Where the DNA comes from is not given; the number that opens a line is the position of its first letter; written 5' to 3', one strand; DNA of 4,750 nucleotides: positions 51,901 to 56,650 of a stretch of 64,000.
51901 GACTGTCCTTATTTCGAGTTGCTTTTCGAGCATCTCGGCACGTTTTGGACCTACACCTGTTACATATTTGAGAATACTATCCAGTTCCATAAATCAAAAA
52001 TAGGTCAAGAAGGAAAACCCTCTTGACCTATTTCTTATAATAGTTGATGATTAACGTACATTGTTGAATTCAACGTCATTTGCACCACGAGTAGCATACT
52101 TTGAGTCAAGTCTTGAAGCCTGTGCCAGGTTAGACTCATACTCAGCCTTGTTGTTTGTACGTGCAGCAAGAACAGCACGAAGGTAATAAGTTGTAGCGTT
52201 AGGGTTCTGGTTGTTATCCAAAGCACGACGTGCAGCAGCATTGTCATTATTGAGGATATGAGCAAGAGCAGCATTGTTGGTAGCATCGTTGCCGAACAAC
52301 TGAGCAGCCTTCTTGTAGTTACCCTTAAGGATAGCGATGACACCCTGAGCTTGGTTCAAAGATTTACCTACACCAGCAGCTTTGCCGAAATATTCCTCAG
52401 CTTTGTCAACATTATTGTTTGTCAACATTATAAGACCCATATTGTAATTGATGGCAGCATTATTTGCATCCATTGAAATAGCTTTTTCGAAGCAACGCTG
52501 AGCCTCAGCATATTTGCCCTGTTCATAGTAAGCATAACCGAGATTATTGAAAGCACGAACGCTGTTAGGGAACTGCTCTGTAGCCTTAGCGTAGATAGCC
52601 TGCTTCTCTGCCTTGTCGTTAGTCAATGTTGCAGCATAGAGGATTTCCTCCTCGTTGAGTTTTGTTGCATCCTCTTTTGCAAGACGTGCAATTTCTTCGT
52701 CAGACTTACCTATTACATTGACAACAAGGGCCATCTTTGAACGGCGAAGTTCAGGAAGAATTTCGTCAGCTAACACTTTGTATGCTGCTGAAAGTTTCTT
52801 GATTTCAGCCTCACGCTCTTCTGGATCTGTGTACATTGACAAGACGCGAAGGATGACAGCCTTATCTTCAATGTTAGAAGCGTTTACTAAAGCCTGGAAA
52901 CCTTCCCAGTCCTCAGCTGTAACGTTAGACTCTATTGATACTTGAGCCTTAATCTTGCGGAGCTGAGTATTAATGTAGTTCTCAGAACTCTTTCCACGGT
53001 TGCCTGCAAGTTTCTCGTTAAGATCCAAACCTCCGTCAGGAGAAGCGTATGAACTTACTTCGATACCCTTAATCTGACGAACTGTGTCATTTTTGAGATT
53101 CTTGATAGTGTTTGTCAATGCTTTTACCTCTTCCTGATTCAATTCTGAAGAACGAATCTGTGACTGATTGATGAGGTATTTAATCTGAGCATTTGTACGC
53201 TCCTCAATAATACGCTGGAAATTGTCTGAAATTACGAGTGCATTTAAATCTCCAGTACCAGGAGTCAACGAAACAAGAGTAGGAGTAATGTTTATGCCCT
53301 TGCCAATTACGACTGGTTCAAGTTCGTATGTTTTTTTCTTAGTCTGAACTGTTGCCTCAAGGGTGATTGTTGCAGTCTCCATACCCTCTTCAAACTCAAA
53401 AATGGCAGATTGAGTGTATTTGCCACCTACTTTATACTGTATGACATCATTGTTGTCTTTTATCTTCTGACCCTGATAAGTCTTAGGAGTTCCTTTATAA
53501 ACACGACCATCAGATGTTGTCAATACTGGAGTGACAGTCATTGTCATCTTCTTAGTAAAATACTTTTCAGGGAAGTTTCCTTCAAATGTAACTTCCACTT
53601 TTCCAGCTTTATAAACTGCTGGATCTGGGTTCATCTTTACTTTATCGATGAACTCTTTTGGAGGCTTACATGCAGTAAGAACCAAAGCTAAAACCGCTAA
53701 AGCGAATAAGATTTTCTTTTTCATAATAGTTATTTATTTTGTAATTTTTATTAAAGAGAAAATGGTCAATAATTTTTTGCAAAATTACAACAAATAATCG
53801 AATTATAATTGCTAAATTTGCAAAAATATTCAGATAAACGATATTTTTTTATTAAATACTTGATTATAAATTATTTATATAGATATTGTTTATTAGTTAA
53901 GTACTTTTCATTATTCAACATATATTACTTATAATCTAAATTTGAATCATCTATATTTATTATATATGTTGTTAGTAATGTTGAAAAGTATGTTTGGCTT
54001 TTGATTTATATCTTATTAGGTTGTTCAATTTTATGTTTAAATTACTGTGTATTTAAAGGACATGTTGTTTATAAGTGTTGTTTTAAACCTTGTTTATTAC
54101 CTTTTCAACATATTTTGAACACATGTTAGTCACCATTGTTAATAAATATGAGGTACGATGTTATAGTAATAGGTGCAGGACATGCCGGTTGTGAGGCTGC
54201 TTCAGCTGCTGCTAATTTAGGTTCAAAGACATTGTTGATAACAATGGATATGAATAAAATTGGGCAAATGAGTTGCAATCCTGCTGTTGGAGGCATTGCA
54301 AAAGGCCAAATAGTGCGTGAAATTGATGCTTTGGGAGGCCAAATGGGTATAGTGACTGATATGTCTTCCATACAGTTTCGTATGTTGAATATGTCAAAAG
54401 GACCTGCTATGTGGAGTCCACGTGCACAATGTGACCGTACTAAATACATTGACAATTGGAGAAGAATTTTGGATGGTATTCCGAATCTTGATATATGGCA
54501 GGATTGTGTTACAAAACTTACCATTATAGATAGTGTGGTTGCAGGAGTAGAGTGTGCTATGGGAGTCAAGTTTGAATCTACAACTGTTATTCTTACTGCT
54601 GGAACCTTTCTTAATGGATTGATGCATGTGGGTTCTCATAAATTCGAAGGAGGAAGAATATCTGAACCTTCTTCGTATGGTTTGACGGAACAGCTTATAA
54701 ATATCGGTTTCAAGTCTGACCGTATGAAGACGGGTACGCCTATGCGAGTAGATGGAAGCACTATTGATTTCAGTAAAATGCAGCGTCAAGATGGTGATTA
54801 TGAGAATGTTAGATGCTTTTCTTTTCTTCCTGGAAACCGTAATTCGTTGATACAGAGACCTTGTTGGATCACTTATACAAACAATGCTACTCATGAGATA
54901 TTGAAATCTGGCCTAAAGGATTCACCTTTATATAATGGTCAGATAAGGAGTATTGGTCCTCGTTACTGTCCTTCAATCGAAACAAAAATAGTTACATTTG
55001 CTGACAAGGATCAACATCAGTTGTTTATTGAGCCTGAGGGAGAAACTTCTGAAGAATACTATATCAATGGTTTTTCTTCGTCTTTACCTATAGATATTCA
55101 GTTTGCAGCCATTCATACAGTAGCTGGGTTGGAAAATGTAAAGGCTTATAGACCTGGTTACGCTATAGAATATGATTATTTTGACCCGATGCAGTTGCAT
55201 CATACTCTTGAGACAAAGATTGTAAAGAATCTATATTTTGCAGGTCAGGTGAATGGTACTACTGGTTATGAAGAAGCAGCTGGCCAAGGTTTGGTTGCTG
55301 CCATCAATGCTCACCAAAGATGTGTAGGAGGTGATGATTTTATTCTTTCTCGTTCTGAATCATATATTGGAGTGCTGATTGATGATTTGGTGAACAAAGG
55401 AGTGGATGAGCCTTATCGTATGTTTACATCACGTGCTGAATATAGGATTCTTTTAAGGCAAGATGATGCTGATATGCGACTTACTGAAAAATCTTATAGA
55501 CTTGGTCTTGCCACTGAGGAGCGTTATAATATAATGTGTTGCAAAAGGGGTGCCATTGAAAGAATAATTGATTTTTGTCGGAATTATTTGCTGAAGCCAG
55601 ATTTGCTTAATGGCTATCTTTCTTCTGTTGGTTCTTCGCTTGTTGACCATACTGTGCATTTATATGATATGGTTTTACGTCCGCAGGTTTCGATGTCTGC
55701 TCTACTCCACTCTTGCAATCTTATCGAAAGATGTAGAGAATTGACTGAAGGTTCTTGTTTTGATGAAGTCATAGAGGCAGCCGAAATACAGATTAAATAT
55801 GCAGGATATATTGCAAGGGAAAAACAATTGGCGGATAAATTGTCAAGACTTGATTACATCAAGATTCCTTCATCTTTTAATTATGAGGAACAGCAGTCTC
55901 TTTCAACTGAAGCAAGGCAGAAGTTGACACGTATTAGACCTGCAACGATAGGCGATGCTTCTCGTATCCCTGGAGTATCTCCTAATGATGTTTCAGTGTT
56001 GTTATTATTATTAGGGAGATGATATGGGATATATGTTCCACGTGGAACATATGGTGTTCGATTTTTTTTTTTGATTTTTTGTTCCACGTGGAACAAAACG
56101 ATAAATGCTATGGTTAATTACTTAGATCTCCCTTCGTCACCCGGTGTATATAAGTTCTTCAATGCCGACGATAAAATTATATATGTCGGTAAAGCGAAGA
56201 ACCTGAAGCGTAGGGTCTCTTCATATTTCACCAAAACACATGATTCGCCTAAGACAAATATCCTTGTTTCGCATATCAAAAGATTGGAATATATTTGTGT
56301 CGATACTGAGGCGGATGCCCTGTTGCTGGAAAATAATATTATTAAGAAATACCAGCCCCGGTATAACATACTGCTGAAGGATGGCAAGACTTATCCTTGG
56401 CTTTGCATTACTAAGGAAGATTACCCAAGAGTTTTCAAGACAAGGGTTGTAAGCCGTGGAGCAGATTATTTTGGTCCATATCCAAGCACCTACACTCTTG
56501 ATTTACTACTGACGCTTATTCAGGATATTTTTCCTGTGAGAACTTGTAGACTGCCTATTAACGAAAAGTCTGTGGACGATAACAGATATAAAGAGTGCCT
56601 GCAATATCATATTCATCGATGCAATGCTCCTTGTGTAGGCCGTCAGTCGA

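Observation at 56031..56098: Two perfect 22-bp palindromes with the parS-type core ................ between mnmG and uvrC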

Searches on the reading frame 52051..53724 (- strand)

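Call 6: search_protein_families(library=pfam, proteins=[window:52051-53724:-])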
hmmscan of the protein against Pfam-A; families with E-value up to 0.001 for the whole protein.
window:52051-53724:- (557 aa): 12 families
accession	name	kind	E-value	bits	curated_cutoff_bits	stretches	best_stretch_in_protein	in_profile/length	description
PF07719.23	TPR_2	-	2.3e-12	46.5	27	1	390-422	2-34/34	Tetratricopeptide repeat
PF13432.12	TPR_16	-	3.8e-12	46.9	32.7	2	394-449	2-57/65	Tetratricopeptide repeat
PF13414.12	TPR_11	-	4.1e-12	46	26.8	2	396-435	1-40/42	TPR repeat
PF13431.12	TPR_17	-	3e-11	43.1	24.4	2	378-409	2-33/34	Tetratricopeptide repeat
PF13424.12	TPR_12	-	3.2e-11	43.7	30.1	2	390-449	4-71/77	Tetratricopeptide repeat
PF00515.34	TPR_1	-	3.9e-10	39.5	27.8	1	390-422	2-34/34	Tetratricopeptide repeat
PF14559.12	TPR_19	-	8e-10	39.4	25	1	400-446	2-48/68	Tetratricopeptide repeat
PF13181.12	TPR_8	-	4.2e-08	33.2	25.7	1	390-422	2-34/34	Tetratricopeptide repeat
PF13374.12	TPR_10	-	3.8e-06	27.2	27.5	1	390-418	3-31/42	Tetratricopeptide repeat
PF13176.12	TPR_7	-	4.3e-06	26.8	27.9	0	391-422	1-34/36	Tetratricopeptide repeat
PF23300.3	HEAT_Nup120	-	9.7e-05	22.7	29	0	422-452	25-55/170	Nucleoporin Nup120, HEAT repeats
PF13428.12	TPR_14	-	9.9e-05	23.1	23.5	0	393-429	5-41/44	Tetratricopeptide repeat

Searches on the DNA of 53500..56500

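Call 40: search_rna_families(source=window, start=53500, end=56500, threshold=evalue, max_evalue=1)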
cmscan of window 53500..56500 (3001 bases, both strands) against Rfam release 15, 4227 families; matches with E-value up to 1: 4.
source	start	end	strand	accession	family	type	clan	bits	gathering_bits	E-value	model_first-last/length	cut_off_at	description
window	56022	56104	-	RF03590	mir-2009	Gene; miRNA;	-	23.3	90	0.066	1-83/83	no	mir-2009 microRNA precursor family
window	55054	55123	-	RF04293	mir-889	Gene; miRNA;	CL00149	21.4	95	0.66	1-79/79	no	mir-889 microRNA precursor family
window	56068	56226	-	RF01582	RUF4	Gene; sRNA;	-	20.6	55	0.57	1-277/277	no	RNA of unknown function RUF4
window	56032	56097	+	RF03590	mir-2009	Gene; miRNA;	-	19.9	90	0.7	10-74/83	no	mir-2009 microRNA precursor family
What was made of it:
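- No Rfam family reaches threshold (call 40).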

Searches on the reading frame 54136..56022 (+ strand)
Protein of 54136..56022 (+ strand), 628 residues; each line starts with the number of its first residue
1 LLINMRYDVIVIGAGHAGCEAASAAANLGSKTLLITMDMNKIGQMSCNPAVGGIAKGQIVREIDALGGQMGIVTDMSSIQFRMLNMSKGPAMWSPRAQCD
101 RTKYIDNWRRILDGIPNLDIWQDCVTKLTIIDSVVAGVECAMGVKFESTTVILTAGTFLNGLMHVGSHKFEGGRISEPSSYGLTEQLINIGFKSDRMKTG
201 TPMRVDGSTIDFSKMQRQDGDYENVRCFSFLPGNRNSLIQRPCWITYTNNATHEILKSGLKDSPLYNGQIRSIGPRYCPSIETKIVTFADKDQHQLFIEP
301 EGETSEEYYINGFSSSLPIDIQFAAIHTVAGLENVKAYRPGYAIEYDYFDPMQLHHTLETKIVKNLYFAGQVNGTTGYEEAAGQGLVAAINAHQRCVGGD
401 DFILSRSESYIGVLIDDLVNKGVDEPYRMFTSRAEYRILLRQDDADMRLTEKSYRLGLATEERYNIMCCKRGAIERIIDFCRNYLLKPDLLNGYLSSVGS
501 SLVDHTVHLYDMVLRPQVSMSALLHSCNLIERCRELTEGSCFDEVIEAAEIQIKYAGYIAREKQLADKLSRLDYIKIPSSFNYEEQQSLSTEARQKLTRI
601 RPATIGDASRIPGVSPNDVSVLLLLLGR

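Call 6: search_protein_families(library=pfam, proteins=[window:54136-56022:+])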
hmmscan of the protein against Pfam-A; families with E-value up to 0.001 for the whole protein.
window:54136-56022:+ (628 aa): 9 families
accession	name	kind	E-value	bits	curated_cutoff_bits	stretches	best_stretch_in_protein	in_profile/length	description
PF01134.28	GIDA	-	3.1e-157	524.1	22.1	1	8-397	1-388/391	Glucose inhibited division protein A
PF13932.14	SAM_GIDA_C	-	2.5e-22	78.9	27.1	1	568-623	2-57/57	tRNA modifying enzyme MnmG/GidA C-terminal helical bundle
PF21680.2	GIDA_C_1st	-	4.7e-16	59.8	24.7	1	461-563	1-96/96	tRNA modifying enzyme MnmG/GidA C-terminal helical domain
PF12831.13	FAD_oxidored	-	3.9e-05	23.6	27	1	8-37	1-30/416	FAD dependent oxidoreductase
PF07992.20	Pyr_redox_2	-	8.3e-05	22.6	26.1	1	7-39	1-34/291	Pyridine nucleotide-disulphide oxidoreductase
PF03486.20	HI0933_like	-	0.00013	22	50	0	8-43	2-36/244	HI0933-like protein Rossmann domain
PF01262.27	AlaDh_PNT_C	-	0.00018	21.4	23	0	8-44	30-66/214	Alanine dehydrogenase/PNT, C-terminal domain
PF00070.33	Pyr_redox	-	0.00026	21.9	22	1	9-37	2-30/82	Pyridine nucleotide-disulphide oxidoreductase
PF00890.30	FAD_binding_2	-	0.00043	20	20.4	1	8-41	1-34/414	FAD binding domain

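Call 53: find_encoding_contigs(protein=window:54148-56022:+, flank=3000, max_places=10)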
Protein window:54148-56022:+ (624 aa): no gene with exactly this product is on record in the collection.
